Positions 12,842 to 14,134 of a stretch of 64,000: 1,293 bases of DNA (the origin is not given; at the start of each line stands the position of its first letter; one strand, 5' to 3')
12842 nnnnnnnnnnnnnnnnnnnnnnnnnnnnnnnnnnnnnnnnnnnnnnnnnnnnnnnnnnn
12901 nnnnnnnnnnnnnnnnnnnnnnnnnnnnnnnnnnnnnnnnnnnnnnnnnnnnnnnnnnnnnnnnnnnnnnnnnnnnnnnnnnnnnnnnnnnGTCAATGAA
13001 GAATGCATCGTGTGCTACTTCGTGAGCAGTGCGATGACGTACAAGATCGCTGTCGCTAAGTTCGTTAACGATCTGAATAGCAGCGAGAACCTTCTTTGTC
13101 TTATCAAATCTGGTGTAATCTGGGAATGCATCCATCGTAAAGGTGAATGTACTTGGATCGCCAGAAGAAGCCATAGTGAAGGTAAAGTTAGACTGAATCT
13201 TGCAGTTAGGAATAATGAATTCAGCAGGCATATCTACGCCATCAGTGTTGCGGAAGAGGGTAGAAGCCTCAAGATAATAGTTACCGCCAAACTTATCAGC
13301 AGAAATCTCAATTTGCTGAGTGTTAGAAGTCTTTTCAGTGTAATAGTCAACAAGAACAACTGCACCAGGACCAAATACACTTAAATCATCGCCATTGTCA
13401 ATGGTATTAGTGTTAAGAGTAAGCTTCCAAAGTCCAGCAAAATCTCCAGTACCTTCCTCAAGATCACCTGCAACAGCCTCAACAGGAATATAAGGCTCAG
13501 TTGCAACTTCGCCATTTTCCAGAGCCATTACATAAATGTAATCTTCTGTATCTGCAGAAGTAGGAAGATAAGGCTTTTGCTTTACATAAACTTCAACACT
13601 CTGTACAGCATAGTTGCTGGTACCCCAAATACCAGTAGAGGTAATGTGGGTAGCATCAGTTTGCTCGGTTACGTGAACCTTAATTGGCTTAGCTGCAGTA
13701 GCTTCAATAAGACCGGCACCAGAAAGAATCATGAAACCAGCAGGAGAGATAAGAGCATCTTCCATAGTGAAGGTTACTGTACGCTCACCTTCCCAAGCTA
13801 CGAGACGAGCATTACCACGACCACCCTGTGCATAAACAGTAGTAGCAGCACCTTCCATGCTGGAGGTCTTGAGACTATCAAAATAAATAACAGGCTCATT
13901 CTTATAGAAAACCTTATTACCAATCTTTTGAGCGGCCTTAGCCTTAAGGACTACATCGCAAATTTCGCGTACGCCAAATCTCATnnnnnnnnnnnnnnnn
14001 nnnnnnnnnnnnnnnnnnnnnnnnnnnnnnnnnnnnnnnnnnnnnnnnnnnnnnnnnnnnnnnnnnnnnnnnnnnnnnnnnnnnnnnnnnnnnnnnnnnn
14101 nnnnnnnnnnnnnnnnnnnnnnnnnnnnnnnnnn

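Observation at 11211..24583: Five homing-endonuclease-type genes in 64 kb, all TAG-recoded: three GIY-YIG and two Vsr/DUF559-like, one of them fused to a Zn-finger domain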

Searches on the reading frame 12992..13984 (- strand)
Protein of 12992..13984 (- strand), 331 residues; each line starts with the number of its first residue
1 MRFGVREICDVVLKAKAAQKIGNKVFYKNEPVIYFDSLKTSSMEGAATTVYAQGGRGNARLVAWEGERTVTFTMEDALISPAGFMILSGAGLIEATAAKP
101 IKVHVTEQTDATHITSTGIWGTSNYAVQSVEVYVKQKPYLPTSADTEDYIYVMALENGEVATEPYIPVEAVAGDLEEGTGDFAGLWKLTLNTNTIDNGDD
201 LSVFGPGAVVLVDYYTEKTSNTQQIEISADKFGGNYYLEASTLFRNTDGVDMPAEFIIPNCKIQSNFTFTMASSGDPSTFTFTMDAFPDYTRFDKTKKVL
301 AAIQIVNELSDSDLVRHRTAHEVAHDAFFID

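Call 17: find_related_loci(query=window:12992-13984:-, collection=viral_contigs, flank=6000)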
Query seq(331 aa) (331 aa) in viral_contigs; peptide patterns used: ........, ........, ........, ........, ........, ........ (x = any residue, [..] = any of these).
324 stretches matched a pattern; 315 encode a relative of the query (tblastn E <= 1e-3); the best 80 are kept; 80 distinct loci.
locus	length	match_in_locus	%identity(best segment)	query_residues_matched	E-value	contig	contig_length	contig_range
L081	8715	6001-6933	69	1-318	2e-145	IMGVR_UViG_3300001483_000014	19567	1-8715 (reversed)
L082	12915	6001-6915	68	1-326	9e-145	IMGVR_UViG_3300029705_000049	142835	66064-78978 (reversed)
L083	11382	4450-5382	71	1-328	6e-145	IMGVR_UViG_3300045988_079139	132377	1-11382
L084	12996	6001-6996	66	1-331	6e-143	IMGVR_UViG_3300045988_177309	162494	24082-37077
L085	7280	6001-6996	66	1-331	1e-142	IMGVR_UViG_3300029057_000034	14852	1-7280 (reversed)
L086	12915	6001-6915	69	1-322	2e-141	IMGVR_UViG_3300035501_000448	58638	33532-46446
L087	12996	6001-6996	66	1-331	2e-140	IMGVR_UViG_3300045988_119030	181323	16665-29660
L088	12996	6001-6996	65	1-331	3e-140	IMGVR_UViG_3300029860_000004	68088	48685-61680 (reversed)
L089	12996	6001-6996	65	1-331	2e-140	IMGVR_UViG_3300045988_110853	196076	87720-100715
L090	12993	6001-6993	66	1-329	2e-140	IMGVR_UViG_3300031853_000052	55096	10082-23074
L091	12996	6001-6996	65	1-331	2e-140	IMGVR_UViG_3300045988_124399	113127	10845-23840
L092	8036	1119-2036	68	6-328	5e-140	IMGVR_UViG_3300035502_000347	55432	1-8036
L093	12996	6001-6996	65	1-331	6e-140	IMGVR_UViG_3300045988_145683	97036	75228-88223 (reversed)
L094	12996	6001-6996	65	1-331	1e-139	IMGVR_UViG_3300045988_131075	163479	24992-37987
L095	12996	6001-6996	65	1-331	3e-139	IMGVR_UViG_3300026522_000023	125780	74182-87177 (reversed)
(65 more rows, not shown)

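Call 63: search_protein_families(library=phrogs, max_evalue=0.00001, proteins=[window:12992-13984:-])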
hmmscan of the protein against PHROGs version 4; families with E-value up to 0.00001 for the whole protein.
window:12992-13984:- (331 aa): 1 family
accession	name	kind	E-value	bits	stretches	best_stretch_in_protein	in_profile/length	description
phrog_2729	-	head and packaging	5.8e-53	180.8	1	1-299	3-244/252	virion structural protein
